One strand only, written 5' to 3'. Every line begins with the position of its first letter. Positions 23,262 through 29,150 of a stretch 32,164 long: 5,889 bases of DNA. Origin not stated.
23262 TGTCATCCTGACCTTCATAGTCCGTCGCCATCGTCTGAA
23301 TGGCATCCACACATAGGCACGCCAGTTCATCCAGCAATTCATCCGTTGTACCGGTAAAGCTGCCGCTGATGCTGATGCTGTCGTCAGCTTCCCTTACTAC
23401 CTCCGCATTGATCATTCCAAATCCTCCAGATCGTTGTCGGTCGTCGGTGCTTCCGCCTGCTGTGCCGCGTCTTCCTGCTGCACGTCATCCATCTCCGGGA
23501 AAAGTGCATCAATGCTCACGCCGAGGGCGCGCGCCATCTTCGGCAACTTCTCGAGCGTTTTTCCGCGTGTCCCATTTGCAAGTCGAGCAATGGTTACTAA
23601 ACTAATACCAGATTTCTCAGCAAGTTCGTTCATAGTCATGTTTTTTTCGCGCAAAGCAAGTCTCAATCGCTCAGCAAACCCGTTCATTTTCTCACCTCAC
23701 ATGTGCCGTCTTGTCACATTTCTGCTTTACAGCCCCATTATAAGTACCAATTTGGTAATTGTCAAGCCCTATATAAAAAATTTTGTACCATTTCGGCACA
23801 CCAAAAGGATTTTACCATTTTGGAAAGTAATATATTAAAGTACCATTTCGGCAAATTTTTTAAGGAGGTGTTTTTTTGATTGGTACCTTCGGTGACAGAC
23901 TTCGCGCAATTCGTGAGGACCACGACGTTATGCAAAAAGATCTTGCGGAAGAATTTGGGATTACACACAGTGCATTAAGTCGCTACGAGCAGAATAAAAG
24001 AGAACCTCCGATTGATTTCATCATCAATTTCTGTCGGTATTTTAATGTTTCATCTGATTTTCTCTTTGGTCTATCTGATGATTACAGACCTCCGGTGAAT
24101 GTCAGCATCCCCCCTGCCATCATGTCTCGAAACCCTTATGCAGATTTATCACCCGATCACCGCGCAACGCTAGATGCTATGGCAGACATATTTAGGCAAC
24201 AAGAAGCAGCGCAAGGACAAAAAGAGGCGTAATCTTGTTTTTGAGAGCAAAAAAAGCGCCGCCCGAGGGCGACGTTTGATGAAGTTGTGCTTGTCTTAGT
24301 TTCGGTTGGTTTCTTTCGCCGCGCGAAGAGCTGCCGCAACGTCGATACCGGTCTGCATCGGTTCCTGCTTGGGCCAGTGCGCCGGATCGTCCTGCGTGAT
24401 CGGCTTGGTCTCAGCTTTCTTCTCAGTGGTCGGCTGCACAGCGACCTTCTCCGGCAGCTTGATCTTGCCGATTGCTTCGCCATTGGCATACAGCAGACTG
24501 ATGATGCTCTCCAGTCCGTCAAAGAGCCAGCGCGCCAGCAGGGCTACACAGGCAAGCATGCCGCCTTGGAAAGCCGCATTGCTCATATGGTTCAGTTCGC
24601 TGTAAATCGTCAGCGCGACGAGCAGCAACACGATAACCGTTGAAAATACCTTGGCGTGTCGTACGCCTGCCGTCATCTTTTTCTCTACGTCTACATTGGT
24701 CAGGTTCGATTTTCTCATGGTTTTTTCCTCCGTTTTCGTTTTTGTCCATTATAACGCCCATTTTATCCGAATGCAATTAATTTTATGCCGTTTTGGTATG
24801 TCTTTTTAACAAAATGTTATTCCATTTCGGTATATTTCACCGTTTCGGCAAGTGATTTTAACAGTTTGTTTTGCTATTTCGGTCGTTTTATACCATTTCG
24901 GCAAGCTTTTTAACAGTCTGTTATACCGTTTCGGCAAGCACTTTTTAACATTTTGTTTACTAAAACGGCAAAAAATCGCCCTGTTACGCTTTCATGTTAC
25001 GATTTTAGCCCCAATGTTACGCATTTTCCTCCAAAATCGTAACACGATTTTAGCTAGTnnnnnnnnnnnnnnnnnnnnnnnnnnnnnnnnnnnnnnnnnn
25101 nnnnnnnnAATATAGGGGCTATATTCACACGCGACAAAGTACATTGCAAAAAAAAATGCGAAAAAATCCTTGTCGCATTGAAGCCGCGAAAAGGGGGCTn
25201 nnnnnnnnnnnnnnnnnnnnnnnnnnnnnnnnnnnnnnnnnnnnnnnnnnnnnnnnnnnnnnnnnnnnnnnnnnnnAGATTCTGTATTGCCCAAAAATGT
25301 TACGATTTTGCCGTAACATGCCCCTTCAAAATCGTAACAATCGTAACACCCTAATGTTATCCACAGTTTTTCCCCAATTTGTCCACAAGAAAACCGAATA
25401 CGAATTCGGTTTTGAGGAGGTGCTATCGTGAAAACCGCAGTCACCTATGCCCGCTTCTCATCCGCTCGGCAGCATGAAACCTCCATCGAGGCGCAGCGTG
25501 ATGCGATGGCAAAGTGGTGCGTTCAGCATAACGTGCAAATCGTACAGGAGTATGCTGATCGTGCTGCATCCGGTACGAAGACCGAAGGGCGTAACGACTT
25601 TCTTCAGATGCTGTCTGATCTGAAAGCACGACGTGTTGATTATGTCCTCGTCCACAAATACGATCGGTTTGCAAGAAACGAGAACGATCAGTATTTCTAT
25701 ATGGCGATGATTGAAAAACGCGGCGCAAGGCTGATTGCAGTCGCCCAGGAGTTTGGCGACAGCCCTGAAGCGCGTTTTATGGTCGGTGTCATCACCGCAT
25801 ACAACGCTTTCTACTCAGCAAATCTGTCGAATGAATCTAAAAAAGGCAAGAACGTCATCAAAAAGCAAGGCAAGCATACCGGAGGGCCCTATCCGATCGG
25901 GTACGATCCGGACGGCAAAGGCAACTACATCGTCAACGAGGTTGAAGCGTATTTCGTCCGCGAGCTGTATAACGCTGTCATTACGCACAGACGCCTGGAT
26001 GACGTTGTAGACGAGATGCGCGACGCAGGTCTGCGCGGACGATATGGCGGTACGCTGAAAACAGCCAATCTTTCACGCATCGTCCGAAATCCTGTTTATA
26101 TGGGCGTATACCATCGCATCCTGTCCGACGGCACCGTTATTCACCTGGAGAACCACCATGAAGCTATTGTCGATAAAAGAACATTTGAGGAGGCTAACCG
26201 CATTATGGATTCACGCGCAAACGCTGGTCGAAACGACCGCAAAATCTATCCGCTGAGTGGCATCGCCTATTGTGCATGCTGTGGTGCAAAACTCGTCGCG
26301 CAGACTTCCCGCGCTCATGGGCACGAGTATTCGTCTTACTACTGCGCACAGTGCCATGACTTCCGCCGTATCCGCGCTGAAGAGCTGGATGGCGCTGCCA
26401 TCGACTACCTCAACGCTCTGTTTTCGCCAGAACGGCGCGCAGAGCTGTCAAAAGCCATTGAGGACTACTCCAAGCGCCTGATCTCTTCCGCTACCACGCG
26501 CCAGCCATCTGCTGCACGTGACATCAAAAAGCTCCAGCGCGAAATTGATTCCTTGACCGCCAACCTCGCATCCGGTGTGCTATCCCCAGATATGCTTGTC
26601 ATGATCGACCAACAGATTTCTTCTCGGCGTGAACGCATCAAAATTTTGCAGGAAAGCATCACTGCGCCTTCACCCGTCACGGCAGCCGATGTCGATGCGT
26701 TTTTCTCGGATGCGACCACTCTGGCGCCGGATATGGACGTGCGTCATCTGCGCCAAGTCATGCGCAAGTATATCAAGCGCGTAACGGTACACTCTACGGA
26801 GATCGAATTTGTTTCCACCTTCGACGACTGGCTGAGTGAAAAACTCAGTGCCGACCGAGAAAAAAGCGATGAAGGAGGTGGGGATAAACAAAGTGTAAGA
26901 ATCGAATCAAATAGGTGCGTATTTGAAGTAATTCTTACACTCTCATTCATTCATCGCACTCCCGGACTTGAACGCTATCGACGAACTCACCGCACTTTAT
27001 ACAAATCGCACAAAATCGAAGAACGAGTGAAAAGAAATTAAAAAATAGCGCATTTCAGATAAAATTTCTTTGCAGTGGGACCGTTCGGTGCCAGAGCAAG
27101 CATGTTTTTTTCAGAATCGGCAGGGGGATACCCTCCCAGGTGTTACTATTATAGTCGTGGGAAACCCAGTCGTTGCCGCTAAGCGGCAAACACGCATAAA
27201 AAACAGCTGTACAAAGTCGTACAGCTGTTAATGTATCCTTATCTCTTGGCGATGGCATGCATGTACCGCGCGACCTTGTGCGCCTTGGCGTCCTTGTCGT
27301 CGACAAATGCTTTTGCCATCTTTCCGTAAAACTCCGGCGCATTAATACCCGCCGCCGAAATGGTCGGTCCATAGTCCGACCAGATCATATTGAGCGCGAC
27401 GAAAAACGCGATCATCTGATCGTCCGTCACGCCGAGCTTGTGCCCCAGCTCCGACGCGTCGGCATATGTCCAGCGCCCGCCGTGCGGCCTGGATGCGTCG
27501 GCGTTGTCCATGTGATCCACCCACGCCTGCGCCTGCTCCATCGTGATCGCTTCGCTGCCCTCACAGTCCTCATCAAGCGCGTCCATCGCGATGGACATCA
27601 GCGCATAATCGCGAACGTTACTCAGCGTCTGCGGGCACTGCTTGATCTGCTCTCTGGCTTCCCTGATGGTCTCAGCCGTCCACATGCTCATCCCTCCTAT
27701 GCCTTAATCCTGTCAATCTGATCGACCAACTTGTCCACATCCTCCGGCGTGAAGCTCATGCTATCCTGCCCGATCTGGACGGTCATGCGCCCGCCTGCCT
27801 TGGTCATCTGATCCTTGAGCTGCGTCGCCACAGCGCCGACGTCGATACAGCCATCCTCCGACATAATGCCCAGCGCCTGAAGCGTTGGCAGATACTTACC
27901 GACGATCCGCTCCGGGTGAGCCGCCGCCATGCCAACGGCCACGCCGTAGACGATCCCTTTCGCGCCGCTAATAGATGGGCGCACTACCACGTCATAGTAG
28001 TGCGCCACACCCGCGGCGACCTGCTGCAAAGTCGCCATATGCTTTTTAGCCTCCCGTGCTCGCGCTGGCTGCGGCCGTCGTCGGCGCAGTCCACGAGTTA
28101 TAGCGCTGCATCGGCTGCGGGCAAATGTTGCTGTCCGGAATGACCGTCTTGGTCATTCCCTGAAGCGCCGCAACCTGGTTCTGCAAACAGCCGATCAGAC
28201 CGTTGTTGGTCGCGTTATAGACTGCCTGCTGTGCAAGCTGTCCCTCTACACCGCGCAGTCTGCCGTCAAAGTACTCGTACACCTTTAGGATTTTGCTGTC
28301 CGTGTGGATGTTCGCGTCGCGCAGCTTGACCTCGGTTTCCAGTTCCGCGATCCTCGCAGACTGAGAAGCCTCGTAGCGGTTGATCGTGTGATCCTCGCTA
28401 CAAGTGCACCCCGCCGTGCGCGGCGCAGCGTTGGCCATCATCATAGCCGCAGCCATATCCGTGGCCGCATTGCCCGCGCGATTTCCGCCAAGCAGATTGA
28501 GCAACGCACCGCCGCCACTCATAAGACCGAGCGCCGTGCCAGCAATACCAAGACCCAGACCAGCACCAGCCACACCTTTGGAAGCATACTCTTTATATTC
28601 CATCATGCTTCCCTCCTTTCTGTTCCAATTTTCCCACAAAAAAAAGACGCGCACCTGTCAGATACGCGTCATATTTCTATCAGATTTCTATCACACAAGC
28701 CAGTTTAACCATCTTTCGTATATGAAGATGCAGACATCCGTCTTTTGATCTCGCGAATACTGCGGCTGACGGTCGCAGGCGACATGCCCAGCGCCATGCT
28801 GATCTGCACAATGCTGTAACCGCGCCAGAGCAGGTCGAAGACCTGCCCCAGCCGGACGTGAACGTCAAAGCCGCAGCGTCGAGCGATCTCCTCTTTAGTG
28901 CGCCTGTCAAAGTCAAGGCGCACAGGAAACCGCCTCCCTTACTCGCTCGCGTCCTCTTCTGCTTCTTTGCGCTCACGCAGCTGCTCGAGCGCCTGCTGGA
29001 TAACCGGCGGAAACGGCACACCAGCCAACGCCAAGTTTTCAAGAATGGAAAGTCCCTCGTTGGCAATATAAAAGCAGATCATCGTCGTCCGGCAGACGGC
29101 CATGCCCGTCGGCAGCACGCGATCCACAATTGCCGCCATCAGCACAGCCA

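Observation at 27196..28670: Terminator-insulated three-gene cassette of unknown function between the lysis genes and integrase (candidate novel accessory system)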

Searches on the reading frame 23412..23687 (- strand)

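Call 98: search_protein_families(library=pfam, proteins=[window:23412-23687:-], max_evalue=0.001)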
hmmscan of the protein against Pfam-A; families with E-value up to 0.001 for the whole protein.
window:23412-23687:- (91 aa): 5 families
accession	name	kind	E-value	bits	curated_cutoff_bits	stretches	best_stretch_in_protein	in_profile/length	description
PF01381.28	HTH_3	-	6.1e-14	52.2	23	1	8-62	1-55/55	Helix-turn-helix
PF13443.12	HTH_26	-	4.9e-09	36.8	22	1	7-60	1-55/63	Cro/C1-type HTH DNA-binding domain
PF12844.13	HTH_19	-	3.7e-08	33.6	30.2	1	6-63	2-59/64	Helix-turn-helix domain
PF13560.12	HTH_31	-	3.3e-06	27.7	27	1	4-60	2-59/64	Helix-turn-helix domain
PF13693.12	HTH_35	-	0.00026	21.4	25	1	11-65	10-61/75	Winged helix-turn-helix DNA-binding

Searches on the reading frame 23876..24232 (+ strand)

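Call 98: search_protein_families(library=pfam, proteins=[window:23876-24232:+], max_evalue=0.001)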
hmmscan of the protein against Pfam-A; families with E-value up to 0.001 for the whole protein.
window:23876-24232:+ (118 aa): 5 families
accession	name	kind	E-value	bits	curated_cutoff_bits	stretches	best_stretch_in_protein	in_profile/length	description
PF01381.28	HTH_3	-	3.5e-12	46.6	23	1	9-63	1-55/55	Helix-turn-helix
PF13560.12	HTH_31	-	4.7e-11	43.3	27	1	5-59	2-57/64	Helix-turn-helix domain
PF12844.13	HTH_19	-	4.7e-08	33.2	30.2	1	6-63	1-58/64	Helix-turn-helix domain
PF13443.12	HTH_26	-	1.3e-06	29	22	1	8-59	1-53/63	Cro/C1-type HTH DNA-binding domain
PF15731.11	MqsA_antitoxin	-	0.00044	20.8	30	1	8-49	73-114/131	Antitoxin component of bacterial toxin-antitoxin system, MqsA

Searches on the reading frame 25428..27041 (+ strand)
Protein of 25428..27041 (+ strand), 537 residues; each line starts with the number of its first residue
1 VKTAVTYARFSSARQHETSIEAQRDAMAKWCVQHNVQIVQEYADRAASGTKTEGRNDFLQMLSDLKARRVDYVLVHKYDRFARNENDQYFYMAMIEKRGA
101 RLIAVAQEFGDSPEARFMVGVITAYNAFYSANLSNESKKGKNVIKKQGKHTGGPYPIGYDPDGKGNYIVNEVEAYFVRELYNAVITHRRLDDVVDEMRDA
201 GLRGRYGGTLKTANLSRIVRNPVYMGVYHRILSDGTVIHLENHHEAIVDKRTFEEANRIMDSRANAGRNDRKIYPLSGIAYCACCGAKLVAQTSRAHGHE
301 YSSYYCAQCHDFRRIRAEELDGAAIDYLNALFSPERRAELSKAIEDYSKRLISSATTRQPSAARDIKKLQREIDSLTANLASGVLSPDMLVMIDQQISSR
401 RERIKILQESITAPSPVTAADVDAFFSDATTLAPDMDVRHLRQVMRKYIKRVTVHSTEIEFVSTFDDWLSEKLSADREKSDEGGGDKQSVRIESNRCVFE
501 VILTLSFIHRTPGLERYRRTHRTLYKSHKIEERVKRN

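Call 4: search_protein_families(library=pfam, proteins=[window:25428-27041:+], max_evalue=0.1)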
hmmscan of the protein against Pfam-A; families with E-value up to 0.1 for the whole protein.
window:25428-27041:+ (537 aa): 4 families
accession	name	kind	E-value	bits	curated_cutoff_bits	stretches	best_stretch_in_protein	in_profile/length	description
PF00239.26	Resolvase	-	4.3e-31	108.4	23.3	1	4-149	1-144/145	Resolvase, N terminal domain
PF07508.19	Recombinase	-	6.8e-13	49.2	21.1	1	172-263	2-102/102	Recombinase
PF13408.12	Zn_ribbon_recom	-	2.4e-07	31.5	25.3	1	275-328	1-57/58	Recombinase zinc beta ribbon domain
PF24376.1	DUF7532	-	0.0071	16.9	27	1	401-468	18-88/122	Family of unknown function (DUF7532)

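Call 5: search_protein_families(library=phrogs, proteins=[window:25428-27041:+], max_evalue=0.1)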
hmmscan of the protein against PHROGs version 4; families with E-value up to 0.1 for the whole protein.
window:25428-27041:+ (537 aa): 7 families
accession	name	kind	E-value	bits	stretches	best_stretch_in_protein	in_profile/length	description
phrog_95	-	integration and excision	5e-94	317.1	1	1-461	87-562/651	integrase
phrog_125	-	DNA, RNA and nucleotide metabolism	2.2e-22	80.8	1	1-204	19-190/254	DNA invertase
phrog_6620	-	integration and excision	1.6e-06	28.8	1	2-146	56-193/201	transposase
phrog_27290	-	unknown function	0.00056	19.8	1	13-169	308-458/517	-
phrog_16244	-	unknown function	0.016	16.6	1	284-323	27-66/87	-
phrog_4867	-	unknown function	0.025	16.2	1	263-314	36-86/121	-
phrog_7550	-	unknown function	0.069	14.2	0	280-329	14-64/80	-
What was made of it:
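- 25428..27041 (+): Context only. A large serine integrase, convergent with the cassette. The 197-bp gap 27042..27238 is the likely attP region (inferred from position). Calls 4 and 5.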

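Call 68: find_related_loci(query=window:25428-27041:+, collection=viral_contigs, flank=5000)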
Query window:25428-27041:+ (537 aa) in viral_contigs; peptide patterns used: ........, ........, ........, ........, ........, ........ (x = any residue, [..] = any of these).
2 stretches matched a pattern, but none encodes a relative of the query by tblastn (E <= 1e-3).

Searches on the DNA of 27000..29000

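Call 61: search_rna_families(source=window, start=27000, end=29000, threshold=evalue, max_evalue=1)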
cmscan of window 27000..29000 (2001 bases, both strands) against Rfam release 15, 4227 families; matches with E-value up to 1: 2.
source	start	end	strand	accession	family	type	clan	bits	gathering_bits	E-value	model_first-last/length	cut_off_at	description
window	28638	28726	-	RF00506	Thr_leader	Cis-reg; leader;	-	22.8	55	0.21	1-118/118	no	Threonine operon leader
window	28423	28474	-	RF01129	sR44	Gene; snRNA; snoRNA; CD-box;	-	19.8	45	0.056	1-55/55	no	Small nucleolar RNA sR44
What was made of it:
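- Tried and rejected: The best hit was Thr_leader at 22.8 bits against a threshold of 55 (call 61).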
